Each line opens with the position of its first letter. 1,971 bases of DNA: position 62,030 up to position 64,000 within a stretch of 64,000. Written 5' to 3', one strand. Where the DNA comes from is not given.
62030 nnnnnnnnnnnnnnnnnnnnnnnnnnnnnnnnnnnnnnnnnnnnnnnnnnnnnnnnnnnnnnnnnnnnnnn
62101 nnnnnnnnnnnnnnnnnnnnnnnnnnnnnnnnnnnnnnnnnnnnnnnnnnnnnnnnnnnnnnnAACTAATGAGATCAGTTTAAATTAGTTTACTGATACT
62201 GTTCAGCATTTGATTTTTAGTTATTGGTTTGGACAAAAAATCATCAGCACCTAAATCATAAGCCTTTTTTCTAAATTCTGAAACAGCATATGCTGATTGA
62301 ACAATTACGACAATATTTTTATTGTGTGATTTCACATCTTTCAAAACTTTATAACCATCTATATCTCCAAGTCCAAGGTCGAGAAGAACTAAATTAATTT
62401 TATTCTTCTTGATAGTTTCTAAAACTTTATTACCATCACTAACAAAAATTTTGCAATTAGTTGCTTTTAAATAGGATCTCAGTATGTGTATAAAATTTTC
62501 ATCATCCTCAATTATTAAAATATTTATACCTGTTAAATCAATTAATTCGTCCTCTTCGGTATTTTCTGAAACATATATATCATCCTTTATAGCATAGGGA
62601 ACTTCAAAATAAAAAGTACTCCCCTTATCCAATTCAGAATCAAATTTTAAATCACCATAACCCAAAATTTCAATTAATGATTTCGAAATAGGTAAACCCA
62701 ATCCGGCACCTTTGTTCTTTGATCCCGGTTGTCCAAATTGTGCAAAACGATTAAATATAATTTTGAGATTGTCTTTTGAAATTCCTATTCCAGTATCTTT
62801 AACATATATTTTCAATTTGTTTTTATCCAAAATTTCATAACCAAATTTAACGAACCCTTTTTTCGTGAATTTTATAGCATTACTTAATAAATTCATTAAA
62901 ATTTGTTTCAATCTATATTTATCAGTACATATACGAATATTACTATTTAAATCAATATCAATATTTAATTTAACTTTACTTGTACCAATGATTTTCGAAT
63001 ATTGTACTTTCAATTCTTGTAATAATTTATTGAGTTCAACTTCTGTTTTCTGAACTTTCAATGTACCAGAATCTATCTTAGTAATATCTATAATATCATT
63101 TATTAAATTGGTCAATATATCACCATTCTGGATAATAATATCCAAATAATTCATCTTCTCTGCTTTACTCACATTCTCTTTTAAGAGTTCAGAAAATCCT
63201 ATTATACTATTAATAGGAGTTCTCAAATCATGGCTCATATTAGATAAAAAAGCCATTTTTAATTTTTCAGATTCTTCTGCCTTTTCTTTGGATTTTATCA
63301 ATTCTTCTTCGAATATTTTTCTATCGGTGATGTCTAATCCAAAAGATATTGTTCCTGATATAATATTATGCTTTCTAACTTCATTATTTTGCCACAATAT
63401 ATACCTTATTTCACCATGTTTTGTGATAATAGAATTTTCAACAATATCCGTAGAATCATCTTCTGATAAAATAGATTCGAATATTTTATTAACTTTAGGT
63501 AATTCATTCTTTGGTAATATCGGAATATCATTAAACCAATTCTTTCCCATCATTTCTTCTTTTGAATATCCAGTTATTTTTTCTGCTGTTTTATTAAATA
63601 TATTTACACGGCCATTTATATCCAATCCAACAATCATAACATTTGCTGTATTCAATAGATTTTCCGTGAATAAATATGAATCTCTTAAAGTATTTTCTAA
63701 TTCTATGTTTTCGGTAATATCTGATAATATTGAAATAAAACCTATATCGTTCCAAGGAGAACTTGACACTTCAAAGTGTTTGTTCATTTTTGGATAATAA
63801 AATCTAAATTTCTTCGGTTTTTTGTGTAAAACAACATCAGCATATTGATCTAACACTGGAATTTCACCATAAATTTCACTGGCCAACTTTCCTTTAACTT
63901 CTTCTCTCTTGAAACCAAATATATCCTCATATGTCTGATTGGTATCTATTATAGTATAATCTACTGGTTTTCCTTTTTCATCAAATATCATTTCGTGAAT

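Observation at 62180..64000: Phage-encoded hybrid sensor histidine kinase (PAS–HisKA–HATPase–REC)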

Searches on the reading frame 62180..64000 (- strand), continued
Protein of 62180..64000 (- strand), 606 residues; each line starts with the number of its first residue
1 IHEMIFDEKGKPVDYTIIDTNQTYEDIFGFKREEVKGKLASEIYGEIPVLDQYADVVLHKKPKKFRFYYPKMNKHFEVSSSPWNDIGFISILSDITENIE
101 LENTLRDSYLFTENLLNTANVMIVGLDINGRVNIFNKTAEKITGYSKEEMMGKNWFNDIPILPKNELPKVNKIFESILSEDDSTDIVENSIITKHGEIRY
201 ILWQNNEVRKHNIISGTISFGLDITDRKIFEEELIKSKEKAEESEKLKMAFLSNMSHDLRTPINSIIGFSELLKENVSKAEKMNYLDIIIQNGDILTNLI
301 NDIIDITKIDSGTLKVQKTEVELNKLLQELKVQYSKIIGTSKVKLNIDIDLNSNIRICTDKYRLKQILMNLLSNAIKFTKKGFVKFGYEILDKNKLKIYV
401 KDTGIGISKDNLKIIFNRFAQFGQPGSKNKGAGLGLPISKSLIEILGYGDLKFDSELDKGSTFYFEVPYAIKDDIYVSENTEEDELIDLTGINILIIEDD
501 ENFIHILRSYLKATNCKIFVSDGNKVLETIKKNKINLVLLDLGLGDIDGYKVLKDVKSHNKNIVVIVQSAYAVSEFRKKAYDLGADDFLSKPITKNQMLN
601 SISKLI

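Call 20: find_encoding_contigs(protein=P0014, flank=10000, max_places=3)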
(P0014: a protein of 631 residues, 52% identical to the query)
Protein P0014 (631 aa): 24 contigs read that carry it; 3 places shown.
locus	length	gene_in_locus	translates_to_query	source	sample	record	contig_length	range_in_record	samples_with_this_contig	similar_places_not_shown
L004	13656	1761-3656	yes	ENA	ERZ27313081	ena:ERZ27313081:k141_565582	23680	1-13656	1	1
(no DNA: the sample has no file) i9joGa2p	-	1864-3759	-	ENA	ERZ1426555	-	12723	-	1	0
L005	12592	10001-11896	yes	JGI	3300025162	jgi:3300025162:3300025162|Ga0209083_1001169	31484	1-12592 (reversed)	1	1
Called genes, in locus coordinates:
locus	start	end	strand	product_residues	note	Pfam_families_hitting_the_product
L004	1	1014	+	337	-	?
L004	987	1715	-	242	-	-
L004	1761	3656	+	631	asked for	PF13188:PAS_8 (faint), PF00989:PAS, PF08448:PAS_4, PF13426:PAS_9 (weak), PF00512:HisKA, PF02518:HATPase_c, PF00072:Response_reg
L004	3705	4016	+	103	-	-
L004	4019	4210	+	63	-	-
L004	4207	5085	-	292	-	PF00722:Glyco_hydro_16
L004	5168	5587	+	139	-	-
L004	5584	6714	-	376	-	PF24308:DUF7487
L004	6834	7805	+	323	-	PF02739:5_3_exonuc_N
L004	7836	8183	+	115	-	-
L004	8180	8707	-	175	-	-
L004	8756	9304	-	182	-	PF05198:IF3_N, PF00707:IF3_C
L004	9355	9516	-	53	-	-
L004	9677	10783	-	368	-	PF00675:Peptidase_M16, PF05193:Peptidase_M16_C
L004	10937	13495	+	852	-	-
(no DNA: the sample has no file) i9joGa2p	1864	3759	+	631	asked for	PF13188:PAS_8 (faint), PF00989:PAS, PF08448:PAS_4, PF13426:PAS_9 (weak), PF00512:HisKA, PF02518:HATPase_c, PF00072:Response_reg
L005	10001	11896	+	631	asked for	PF13188:PAS_8 (faint), PF00989:PAS, PF08448:PAS_4, PF13426:PAS_9 (weak), PF00512:HisKA, PF02518:HATPase_c, PF00072:Response_reg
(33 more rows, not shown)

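Call 22: find_related_loci(query=window:62180-64000:-, collection=viral_contigs, flank=10000)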
Query window:62180-64000:- (606 aa) in viral_contigs; peptide patterns used: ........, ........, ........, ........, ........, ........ (x = any residue, [..] = any of these).
6 stretches matched a pattern, but none encodes a relative of the query by tblastn (E <= 1e-3).

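Call 26: find_related_loci(query=A1, collection=viral_contigs, flank=10000)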
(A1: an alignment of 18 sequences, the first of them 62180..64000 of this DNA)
Query A1 (606 aa) in viral_contigs; peptide patterns used: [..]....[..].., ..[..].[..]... (x = any residue, [..] = any of these).
109 stretches matched a pattern; 58 encode a relative of the query (tblastn E <= 1e-3); 58 distinct loci.
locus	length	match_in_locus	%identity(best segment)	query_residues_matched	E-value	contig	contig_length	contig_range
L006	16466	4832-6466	58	69-606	0e+0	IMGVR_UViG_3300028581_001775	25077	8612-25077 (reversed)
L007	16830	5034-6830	51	1-604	2e-180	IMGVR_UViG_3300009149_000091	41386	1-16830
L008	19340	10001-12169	53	1-606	7e-160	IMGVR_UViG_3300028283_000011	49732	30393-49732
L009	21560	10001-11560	52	90-606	2e-155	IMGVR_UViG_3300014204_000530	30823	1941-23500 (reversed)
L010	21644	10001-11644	48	59-606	3e-153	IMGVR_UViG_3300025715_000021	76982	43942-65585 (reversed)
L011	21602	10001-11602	49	66-606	2e-144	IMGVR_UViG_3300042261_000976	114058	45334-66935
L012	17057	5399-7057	48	60-606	5e-142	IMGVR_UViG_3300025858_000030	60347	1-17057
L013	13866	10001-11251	57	202-606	2e-126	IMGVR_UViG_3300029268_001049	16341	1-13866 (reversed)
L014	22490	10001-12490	54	87-606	6e-103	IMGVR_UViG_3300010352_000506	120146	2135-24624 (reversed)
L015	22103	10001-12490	54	87-606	6e-103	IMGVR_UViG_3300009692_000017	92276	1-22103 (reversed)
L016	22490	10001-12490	54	87-606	6e-103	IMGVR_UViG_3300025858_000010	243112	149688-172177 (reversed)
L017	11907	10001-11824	35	1-606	2e-83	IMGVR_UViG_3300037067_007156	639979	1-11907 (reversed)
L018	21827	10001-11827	35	1-606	2e-81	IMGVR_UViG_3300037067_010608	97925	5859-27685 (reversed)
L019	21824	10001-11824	35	1-606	5e-79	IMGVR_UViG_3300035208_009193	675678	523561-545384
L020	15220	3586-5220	58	69-606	0e+0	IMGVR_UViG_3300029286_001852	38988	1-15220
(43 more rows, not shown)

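Call 29: find_related_loci(query=A1, collection=genome_contigs, flank=3000)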
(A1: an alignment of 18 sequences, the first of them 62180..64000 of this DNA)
Query A1 (606 aa) in genome_contigs; peptide patterns used: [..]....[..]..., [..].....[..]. (x = any residue, [..] = any of these).
600 stretches matched a pattern (row limit reached: there are more); 593 encode a relative of the query (tblastn E <= 1e-3); the best 80 are kept; 80 distinct loci.
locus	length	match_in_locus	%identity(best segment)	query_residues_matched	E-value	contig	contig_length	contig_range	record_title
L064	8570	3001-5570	38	86-606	2e-76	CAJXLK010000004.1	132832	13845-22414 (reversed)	MAG TPA_asm: uncultured Bacteroidetes bacterium isolate SRR6193124_bin.32_MetaBAT_v2.12.1_MAG genome assembly, contig: N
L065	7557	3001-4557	36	100-604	6e-71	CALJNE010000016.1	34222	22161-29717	MAG: uncultured Bacteroidales bacterium isolate N1_Bin_MAXBIN__109_sub_1 genome assembly, contig: c_000001248778, whole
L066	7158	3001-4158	39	227-606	1e-67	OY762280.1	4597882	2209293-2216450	MAG: Bacteroidales bacterium isolate 20329f36-1aa7-4b1c-baf8-c582a14de254 genome assembly, chromosome: 1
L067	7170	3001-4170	40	226-606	3e-66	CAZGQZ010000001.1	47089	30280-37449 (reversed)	MAG TPA_asm: uncultured Rikenellaceae bacterium isolate binchicken_co42_34 genome assembly, contig: NODE_582_length_4708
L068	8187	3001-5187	35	17-593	2e-65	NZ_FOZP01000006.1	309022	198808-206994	Lutibacter maritimus strain DSM 24450, whole genome shotgun sequence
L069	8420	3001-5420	33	97-606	6e-64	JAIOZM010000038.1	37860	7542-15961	MAG: Bacteroidales bacterium isolate Tobar13.5m-G9 Tobar13-5m-C1207, whole genome shotgun sequence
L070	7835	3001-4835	34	232-606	2e-63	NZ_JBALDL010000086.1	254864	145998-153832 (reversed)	MAG: Nostoc sp. isolate P2037 bin 28 NODE_60_length_254864_cov_106.035165, whole genome shotgun sequence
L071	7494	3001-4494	30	93-596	1e-62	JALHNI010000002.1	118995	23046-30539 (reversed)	MAG: Bryobacter sp. isolate Bin_55_1_sub c_000000001006, whole genome shotgun sequence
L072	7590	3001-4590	30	90-600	5e-61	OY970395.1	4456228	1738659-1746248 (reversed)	MAG: uncultured Gemmatimonadales bacterium isolate MFD05684.bin.c.1 genome assembly, chromosome: 1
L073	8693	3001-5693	35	233-606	5e-61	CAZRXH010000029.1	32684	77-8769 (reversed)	MAG TPA_asm: uncultured Bacteroidota bacterium isolate SRP271791_co2_92 genome assembly, contig: NODE_229_length_32684_c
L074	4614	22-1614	29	86-605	2e-59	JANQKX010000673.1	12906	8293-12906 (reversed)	MAG: Kiloniellaceae bacterium isolate PL25a_bin.3 k99_3384410, whole genome shotgun sequence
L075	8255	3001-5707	33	232-604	6e-58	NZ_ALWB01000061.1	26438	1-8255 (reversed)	Pseudanabaena biceps PCC 7429 scaffold_00061, whole genome shotgun sequence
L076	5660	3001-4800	29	14-604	8e-58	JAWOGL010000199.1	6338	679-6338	MAG: Desulfonatronovibrio sp. isolate BLK6-3.bin.28 k191_617828, whole genome shotgun sequence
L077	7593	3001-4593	28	93-602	2e-57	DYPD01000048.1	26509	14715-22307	MAG TPA_asm: Thiomargarita sp. isolate SulCav_GS09_5_2_48_36 SulCav_GS09_5_2832_length_26509_cov_20_169313, whole genome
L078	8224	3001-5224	29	87-604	3e-57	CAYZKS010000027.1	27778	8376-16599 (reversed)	MAG TPA_asm: uncultured Anaerolineales bacterium isolate SRP098346_co1_3 genome assembly, contig: NODE_1297_length_27778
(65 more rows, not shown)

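Call 30: find_encoding_contigs(protein=P0051, flank=10000, max_places=1)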
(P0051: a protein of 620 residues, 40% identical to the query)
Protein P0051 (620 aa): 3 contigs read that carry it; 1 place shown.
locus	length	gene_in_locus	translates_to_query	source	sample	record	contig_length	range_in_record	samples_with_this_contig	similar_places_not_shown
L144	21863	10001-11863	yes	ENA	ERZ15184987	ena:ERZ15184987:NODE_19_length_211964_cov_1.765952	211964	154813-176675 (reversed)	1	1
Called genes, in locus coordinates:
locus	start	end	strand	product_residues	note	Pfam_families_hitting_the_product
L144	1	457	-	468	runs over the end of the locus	PF13537:GATase_7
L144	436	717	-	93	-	-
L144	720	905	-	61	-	-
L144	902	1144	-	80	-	-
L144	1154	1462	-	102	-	-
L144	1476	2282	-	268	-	PF25072:DUF7796 (faint)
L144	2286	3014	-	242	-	PF00149:Metallophos, PF12850:Metallophos_2 (faint)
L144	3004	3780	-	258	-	PF08902:DUF1848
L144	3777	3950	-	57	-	-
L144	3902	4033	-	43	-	-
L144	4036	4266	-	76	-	-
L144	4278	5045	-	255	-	PF01555:N6_N4_Mtase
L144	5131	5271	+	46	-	-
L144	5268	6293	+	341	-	PF24308:DUF7487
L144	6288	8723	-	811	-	PF01875:Memo, PF01871:AMMECR1, PF04055:Radical_SAM, PF13353:Fer4_12 (weak)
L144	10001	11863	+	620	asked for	PF00989:PAS, PF08448:PAS_4, PF00989:PAS, PF08447:PAS_3, PF13426:PAS_9, PF00512:HisKA, PF02518:HATPase_c, PF00072:Response_reg, +3 more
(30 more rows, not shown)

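Call 43: search_protein_families(library=phrogs, proteins=[window:62180-64000:-], max_evalue=0.001)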
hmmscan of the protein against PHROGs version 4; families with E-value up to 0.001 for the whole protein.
window:62180-64000:- (606 aa): 9 families
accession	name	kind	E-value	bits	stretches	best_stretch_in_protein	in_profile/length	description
phrog_20458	-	unknown function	3.5e-79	268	1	223-605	420-816/829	-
phrog_857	-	unknown function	2e-48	166.9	1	236-468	229-459/468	-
phrog_10912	-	other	2.3e-48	165.9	1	107-475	617-967/970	kinase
phrog_5982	-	unknown function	3.9e-39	135.2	1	119-605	495-984/1030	-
phrog_18358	-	unknown function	2.8e-37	129.2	1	236-580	422-763/904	-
phrog_731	-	unknown function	8.2e-22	78.6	1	493-605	3-116/227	-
phrog_37855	-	unknown function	3.2e-12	47.1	1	489-605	3-127/278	-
phrog_8810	-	unknown function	6.9e-12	46.5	1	492-605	1-119/245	-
phrog_28116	-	unknown function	5.3e-07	29.9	1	239-469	275-502/512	-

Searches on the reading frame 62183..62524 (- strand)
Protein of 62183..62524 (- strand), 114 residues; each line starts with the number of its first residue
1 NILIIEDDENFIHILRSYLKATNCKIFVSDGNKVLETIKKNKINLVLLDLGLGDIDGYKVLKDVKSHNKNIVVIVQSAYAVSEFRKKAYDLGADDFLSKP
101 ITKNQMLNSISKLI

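Call 38: search_dna_similar(query=window:62183-62524:-, collection=phages, mode=protein, max_evalue=10, max_rows=40)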
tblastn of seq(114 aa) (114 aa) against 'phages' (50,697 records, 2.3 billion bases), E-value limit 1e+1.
Records with a match: 89; places in all: 94; records where one place covers at least 80% of the query: 74.
Best place of each record, by identity: <60% 89.
By first word of the organism name: Bacteriophage 36; Listeria 16; Acinetobacter 14; Enterococcus 6; Staphylococcus 5; Salmonella 5; uncultured 2; Escherichia 2; Pseudomonas 1; Stenotrophomonas 1; and 1 more.
By host as written in the record: - 55; Listeria monocytogenes 16; Staphylococcus aureus 5; Enterococcus faecalis 3; Homo sapiens 3; Escherichia coli O157:H7 ATCC 43895 2; Salmonella enterica subsp. enterica serovar Kentucky 2; Pseudomonas aeruginosa PACL 1; and 2 more.
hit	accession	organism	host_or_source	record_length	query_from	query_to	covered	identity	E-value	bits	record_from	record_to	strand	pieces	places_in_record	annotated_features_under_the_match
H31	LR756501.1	uncultured phage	metagenomic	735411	1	114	100%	42.6%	1e-15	76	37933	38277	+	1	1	record has no annotation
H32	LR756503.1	uncultured phage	metagenomic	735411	1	114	100%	42.6%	1e-15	76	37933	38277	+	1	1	record has no annotation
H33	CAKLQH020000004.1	Acinetobacter phage MD-2021a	not known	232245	2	114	99%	35.7%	2e+0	33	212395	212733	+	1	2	kdpE: two-component response regulator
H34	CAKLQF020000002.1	Acinetobacter phage MD-2021a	not known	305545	2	114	99%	35.7%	2e+0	33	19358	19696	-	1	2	kdpE: two-component response regulator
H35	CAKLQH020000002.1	Acinetobacter phage MD-2021a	not known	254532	2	114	99%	35.1%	1e+0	34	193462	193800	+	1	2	qseB_1: two-component system response regulator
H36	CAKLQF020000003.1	Acinetobacter phage MD-2021a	not known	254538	2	114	99%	35.1%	1e+0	34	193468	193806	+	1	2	qseB_2: two-component system response regulator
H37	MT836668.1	Bacteriophage sp.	human fecal samples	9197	2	114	99%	33.3%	6e-4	43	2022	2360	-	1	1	record has no annotation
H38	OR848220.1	Listeria phage LM 4-14-1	Listeria monocytogenes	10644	2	110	96%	34.5%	2e-4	45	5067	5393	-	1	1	record has no annotation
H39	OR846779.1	Listeria phage LM 4-11-1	Listeria monocytogenes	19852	2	110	96%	34.5%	2e-4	45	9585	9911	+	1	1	record has no annotation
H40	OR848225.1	Listeria phage LM 4-14-1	Listeria monocytogenes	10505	2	110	96%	33.6%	5e-4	43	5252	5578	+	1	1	record has no annotation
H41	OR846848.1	Listeria phage LM 4-11-1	Listeria monocytogenes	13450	2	110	96%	33.6%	5e-4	43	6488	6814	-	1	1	record has no annotation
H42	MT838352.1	Bacteriophage sp.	human fecal samples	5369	2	114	99%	31.0%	4e+0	32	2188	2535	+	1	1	record has no annotation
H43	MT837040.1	Bacteriophage sp.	human fecal samples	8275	2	114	99%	30.7%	9e-3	40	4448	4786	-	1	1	record has no annotation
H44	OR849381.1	Listeria phage LM 4-14-1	Listeria monocytogenes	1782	2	114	99%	30.7%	6e-2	37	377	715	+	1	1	record has no annotation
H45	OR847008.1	Listeria phage LM 4-11-1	Listeria monocytogenes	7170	2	114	99%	30.7%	6e-2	37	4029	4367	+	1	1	record has no annotation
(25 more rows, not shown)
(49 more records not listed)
